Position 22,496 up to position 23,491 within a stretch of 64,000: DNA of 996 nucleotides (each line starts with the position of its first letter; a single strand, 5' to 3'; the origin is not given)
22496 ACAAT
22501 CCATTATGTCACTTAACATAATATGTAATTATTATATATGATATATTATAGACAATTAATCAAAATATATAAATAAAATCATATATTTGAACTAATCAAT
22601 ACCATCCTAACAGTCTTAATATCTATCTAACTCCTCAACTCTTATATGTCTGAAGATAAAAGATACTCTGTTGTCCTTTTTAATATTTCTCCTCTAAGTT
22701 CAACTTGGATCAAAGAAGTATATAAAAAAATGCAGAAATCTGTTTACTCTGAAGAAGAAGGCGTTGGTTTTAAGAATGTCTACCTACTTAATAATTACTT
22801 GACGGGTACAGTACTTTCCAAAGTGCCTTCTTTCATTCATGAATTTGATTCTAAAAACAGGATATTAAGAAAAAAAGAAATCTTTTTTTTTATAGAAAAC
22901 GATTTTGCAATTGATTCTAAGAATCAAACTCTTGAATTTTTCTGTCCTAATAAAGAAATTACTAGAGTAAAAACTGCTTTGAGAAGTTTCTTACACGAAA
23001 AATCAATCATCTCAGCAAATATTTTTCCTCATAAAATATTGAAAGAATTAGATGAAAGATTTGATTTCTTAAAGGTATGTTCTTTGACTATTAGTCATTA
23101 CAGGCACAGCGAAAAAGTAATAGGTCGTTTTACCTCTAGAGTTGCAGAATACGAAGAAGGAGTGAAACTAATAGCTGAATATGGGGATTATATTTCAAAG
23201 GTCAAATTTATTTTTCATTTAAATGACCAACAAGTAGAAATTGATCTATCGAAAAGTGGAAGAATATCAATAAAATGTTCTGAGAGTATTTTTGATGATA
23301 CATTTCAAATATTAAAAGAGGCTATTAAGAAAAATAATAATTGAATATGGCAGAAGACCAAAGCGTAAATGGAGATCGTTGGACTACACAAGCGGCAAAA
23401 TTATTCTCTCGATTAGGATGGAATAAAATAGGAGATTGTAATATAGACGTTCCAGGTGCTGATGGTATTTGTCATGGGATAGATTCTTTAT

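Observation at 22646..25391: Orphan three-gene cassette (232/307/374 aa) beside the type I R-M operon: best candidate for an undescribed defence system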

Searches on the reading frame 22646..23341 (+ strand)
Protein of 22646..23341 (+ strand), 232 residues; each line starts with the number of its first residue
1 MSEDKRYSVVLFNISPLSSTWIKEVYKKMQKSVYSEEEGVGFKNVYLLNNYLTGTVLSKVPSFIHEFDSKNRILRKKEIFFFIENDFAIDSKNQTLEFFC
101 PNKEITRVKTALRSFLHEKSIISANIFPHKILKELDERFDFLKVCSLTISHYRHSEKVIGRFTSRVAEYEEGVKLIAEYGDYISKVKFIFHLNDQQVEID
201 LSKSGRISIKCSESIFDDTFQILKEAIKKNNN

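Call 7: search_protein_families(library=padloc, proteins=[window:22646-23341:+], max_evalue=1)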
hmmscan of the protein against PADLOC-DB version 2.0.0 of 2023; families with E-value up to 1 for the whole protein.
window:22646-23341:+ (232 aa): 0 families

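Call 8: search_protein_families(library=pfam, proteins=[window:22646-23341:+], max_evalue=1)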
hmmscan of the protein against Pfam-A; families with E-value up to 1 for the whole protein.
window:22646-23341:+ (232 aa): 0 families

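Call 9: search_protein_families(library=ncbifam, proteins=[window:22646-23341:+], max_evalue=1)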
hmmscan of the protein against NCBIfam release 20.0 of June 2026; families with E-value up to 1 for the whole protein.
window:22646-23341:+ (232 aa): 1 family
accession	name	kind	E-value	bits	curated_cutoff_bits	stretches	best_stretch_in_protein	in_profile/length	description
TIGR02466.1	TIGR02466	subfamily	0.065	13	62.5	1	23-125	18-122/201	TIGR02466 family protein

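Call 21: find_homologous_proteins(query=window:22646-23341:+, max_evalue=0.001)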
Query window:22646-23341:+ (232 aa): 1 proteins with E <= 0.001 among 1134 candidates.
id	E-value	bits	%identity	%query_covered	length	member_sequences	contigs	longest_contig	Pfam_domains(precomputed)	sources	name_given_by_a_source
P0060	1.3e-145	501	100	100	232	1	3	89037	-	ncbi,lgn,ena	-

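Call 59: search_solved_structures(query=A3, max_evalue=1)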
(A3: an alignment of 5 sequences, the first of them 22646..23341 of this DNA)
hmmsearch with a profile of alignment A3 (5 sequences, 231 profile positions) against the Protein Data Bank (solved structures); distinct sequences matched with E-value up to 1: 7.
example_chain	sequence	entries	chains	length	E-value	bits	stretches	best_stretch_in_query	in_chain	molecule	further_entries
6wqn_F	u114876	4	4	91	0.043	16.6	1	114-181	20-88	50S ribosomal protein L23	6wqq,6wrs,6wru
5t7v_L6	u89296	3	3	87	0.046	16.5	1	114-181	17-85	50S ribosomal protein L23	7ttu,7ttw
5li0_W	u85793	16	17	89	0.088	15.6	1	114-173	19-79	50S ribosomal protein L23 | Large ribosomal subunit protein uL23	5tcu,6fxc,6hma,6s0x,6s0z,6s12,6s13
4wce_Q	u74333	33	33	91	0.089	15.6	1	114-173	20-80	50S ribosomal protein L23 | Large ribosomal subunit protein uL23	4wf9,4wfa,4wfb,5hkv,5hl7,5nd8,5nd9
6htq_T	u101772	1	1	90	0.29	13.9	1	123-172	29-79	50S ribosomal protein L23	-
5njt_m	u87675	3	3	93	0.3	13.9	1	124-172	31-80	50S ribosomal protein L23 | Large ribosomal subunit protein uL23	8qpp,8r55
3j3v_T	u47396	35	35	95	0.3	13.9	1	124-172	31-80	50S ribosomal protein L23 | 50S ribosomal protein uL23 | Large ribosomal subunit protein uL23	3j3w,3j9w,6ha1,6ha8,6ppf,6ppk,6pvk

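Call 78: predict_structure(protein=window:22646-23341:+)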
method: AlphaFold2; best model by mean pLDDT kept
length: 232 residues; sequences in the alignment: 1
mean_pLDDT: 44.0   pTM: 0.34
mean pLDDT of the five models: 44.0, 43.4, 35.0, 34.9, 34.3
residues with pLDDT >= 90: 0; 70-90: 0; 50-70: 56; < 50: 176
segments of 3 or more residues with pLDDT < 50: 1-4, 14-17, 49-104, 118-197, 201-213, 215-232
pLDDT, mean of each block of 10 residues (from residue 1): 51 51 58 54 53 38 42 43 38 46 51 51 44 36 29 30 36 44 42 45 44 47 44 33
secondary structure, 60 per line:
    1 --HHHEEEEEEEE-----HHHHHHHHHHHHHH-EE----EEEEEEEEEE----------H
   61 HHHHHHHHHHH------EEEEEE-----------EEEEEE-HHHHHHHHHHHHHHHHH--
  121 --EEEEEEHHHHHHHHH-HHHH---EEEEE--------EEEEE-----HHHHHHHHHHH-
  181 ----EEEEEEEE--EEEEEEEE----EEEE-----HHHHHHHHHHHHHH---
elements in order: E6-13 H19-32 E40-49 H60-71 E78-83 E95-100 H102-118 E123-128 H129-137 H139-142 E146-150 E159-163 H169-179 E185-192 E195-202 E207-210 H216-229

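Call 81: search_solved_structures(query=A6, max_evalue=10)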
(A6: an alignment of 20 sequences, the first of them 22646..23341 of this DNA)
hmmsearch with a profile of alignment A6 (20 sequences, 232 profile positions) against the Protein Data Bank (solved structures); distinct sequences matched with E-value up to 10: 2.
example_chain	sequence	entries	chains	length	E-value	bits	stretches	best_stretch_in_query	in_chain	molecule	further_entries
5t7v_L6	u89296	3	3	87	0.13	14.9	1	117-180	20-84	50S ribosomal protein L23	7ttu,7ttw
6wqn_F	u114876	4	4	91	0.14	14.9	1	117-180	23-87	50S ribosomal protein L23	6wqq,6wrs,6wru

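Call 82: search_protein_families(library=pfam, alignment_id=A6, max_evalue=1)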
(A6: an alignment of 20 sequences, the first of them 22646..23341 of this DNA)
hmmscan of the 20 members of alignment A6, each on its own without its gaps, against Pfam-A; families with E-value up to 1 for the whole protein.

A. member 1, window:22646-23341:+ (232 aa): 0 families

B. families by the number of members that match (of 20 scanned): 9 families
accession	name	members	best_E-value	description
PF12873.12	DUF3825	1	0.0051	Domain of unknown function (DUF3825)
PF14490.11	HHH_RecD2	1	0.047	ATP-dependent RecD2 DNA helicase HHH domain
PF06739.17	SBBP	1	0.076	Beta-propeller repeat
PF24471.1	KH_DEAH11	1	0.12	DEAH11-like, KH-domain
PF10431.15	ClpB_D2-small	1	0.12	C-terminal, D2-small domain, of ClpB protein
PF08987.15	DUF1892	1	0.16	Protein of unknown function (DUF1892)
PF22058.2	X25_BaPul_like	1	0.18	Pullulanase X25 domain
PF01025.24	GrpE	1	0.22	GrpE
PF20818.2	TelK_stirrup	1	0.28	Protelomerase, stirrup domain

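Call 83: search_protein_families(library=phrogs, alignment_id=A6, max_evalue=0.1)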
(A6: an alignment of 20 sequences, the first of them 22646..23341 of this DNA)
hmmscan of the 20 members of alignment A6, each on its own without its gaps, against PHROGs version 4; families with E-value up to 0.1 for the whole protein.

A. member 1, window:22646-23341:+ (232 aa): 1 family
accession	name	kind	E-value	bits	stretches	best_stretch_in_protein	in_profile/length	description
phrog_5850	-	unknown function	8.6e-07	29.7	1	22-226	15-224/228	-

B. families by the number of members that match (of 20 scanned): 4 families
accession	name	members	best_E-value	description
phrog_5850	-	11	1.6e-12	-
phrog_33017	-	1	0.0046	-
phrog_3543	-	1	0.021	-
phrog_24379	-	1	0.033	-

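Call 101: fold_search(model_id=the predicted structure, library=pdb)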
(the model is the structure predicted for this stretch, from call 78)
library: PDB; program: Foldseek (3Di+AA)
matches with E <= 10: 1120; with E <= 0.001: 2
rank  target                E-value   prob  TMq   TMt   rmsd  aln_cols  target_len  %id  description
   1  9q2a_A                8.5e-04  0.41  0.16  0.12  16.8       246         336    8  BCDX2-CX3-RAD51-RAD51-ssDNA supercomplex (released 2026-03-04)
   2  9svy_C                9.0e-04  0.47  0.16  0.13  17.6       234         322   11  XRCC3-RAD51C-RAD51D-XRCC2 (XRCC3 complex) capping a RAD51 filament on partially duplex DNA (released 2025-11-12)
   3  8rl2_CJ               1.8e-03  0.51  0.22  0.19  17.9       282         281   11  Human pre-60S - State 5 (released 2025-01-15)
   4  9qiw_CJ               2.6e-03  0.47  0.23  0.20  18.0       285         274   12  Human pre-60S - State 3 (released 2025-04-30)
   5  9svx_C                2.8e-03  0.33  0.16  0.13  17.6       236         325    9  XRCC3-RAD51C-RAD51D-XRCC2 (XRCC3 complex) capping a RAD51 filament on single stranded DNA (released 2025-11-26)
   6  1wpm_A                5.9e-03  0.44  0.24  0.20  18.6       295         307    9  Structure of Bacillus subtilis inorganic pyrophosphatase (released 2004-11-23)
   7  9q23_C                6.3e-03  0.25  0.16  0.13  17.3       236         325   10  DX2-CX3-RAD51 structure in the intermediate state (released 2026-03-04)
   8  8gja_C                7.1e-03  0.23  0.16  0.14  17.7       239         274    7  RAD51C-XRCC3 structure (released 2023-08-16)
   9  2iw4_A                9.7e-03  0.38  0.24  0.20  17.6       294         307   11  CRYSTAL STRUCTURE OF BASILLUS SUBTILIS FAMILY II INORGANIC PYROPHOSPHATASE MUTANT, H98Q, IN COMPLEX WITH PNP (released 2006-11-07)
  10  2eb0_A                1.1e-02  0.41  0.25  0.20  18.0       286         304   12  Crystal structure of Methanococcus jannaschii putative family II inorganic pyrophosphatase (released 2007-08-07)
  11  1i74_A                1.2e-02  0.41  0.24  0.19  17.1       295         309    9  STREPTOCOCCUS MUTANS INORGANIC PYROPHOSPHATASE (released 2001-06-06)
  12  4tla_A                1.3e-02  0.18  0.16  0.17  16.3       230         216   10  Crystal structure of N-terminal C1 domain of KaiC (released 2015-07-01)
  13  2iw4_B                1.4e-02  0.33  0.24  0.19  18.0       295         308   11  CRYSTAL STRUCTURE OF BASILLUS SUBTILIS FAMILY II INORGANIC PYROPHOSPHATASE MUTANT, H98Q, IN COMPLEX WITH PNP (released 2006-11-07)
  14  4tle_F                1.5e-02  0.23  0.18  0.19  16.2       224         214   10  Crystal structure of N-terminal C1 domain of KaiC (released 2015-07-01)
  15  3k0a_E                1.6e-02  0.25  0.18  0.10  16.4       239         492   11  Crystal structure of the phosphorylation-site mutant S431A of the KaiC circadian clock protein (released 2010-03-31)
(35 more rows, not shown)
